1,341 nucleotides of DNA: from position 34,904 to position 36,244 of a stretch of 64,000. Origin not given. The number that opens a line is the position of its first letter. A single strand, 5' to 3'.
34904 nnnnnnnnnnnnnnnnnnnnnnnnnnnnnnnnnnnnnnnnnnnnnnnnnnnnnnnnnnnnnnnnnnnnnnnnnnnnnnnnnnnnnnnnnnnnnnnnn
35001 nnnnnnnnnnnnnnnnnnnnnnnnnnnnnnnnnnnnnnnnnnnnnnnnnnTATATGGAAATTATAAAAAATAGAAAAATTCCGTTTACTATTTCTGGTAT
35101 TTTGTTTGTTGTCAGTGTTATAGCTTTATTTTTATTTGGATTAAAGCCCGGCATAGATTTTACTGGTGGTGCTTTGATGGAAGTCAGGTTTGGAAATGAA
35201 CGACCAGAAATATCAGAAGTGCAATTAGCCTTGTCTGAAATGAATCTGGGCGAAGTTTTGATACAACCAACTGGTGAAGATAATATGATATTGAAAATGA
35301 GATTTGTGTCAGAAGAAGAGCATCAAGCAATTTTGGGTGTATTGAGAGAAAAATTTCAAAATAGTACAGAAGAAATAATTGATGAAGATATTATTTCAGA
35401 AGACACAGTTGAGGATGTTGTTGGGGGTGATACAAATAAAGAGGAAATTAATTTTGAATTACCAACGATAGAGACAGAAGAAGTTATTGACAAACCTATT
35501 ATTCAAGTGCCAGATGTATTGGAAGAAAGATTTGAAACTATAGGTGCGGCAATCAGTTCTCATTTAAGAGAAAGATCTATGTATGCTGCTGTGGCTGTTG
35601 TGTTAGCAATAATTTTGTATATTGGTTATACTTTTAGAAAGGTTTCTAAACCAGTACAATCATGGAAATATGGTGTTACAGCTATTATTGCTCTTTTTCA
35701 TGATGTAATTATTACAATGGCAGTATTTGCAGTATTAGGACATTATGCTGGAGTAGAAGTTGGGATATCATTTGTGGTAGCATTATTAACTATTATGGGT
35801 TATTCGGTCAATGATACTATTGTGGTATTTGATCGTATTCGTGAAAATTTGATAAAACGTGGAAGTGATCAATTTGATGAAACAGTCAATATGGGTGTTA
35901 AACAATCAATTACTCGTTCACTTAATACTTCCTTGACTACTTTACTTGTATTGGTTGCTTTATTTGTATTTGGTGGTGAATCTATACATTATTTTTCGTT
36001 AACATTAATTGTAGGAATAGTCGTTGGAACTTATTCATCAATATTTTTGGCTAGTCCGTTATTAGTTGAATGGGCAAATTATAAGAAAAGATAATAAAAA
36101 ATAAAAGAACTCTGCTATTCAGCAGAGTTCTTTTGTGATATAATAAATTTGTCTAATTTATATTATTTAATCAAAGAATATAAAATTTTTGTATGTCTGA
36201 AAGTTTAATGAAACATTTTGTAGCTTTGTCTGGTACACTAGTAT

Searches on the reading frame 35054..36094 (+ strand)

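Call 31: search_protein_families(library=ncbifam, proteins=[window:35054-36094:+], max_evalue=0.00001)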
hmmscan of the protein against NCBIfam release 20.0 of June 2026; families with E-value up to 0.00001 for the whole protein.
window:35054-36094:+ (346 aa): 20 families
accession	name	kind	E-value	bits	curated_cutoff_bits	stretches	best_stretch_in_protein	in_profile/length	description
TIGR00966.2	transloc_SecF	equivalog_domain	3.5e-81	272.8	160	2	157-340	108-279/279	protein translocase subunit SecF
NF009583.0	PRK13024.1-3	subfamily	2.5e-68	230.8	721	1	2-345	458-738/755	protein translocase subunit SecDF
NF009585.0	PRK13024.1-5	equivalog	2.4e-63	214.5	1037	1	2-344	671-981/993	protein translocase subunit SecDF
NF011315.0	PRK14726.1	equivalog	4.5e-57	193.8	1249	2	158-340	657-827/855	protein translocase subunit SecDF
NF009581.0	PRK13024.1-1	equivalog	2.3e-54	184.7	1058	2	123-342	519-731/752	protein translocase subunit SecDF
NF009584.0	PRK13024.1-4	equivalog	2e-45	155.4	1171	1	160-345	559-733/759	protein translocase subunit SecDF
TIGR00916.1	2A0604s01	subfamily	2.7e-43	148.2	148.6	1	107-330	22-231/231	SecD/SecF family protein translocase subunit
NF009580.0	PRK13023.1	equivalog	4.1e-37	127.8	1153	1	158-341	580-751/775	protein translocase subunit SecDF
NF009582.0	PRK13024.1-2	equivalog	1.2e-34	119.5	723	1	101-345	598-829/859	protein translocase subunit SecDF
NF009540.0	PRK12911.1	equivalog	4.8e-30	103.7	1878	1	162-338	1223-1392/1403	bifunctional preprotein translocase subunit SecD/SecF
TIGR01129.1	secD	equivalog_domain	6.2e-15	55.2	244.4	1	161-336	236-396/397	protein translocase subunit SecD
NF006357.0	PRK08578.2-1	equivalog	1.7e-14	54.3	304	1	156-337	102-270/282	preprotein translocase subunit SecF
NF046001.1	SecDF_plasm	equivalog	3e-14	52.1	500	1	178-339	685-845/878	protein translocase subunit SecDF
NF006353.0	PRK08578.1-1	subfamily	5e-12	45.9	282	1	150-323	95-257/281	preprotein translocase subunit SecF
NF006354.0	PRK08578.1-2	equivalog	8e-11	41.8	353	1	159-319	111-249/296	preprotein translocase subunit SecF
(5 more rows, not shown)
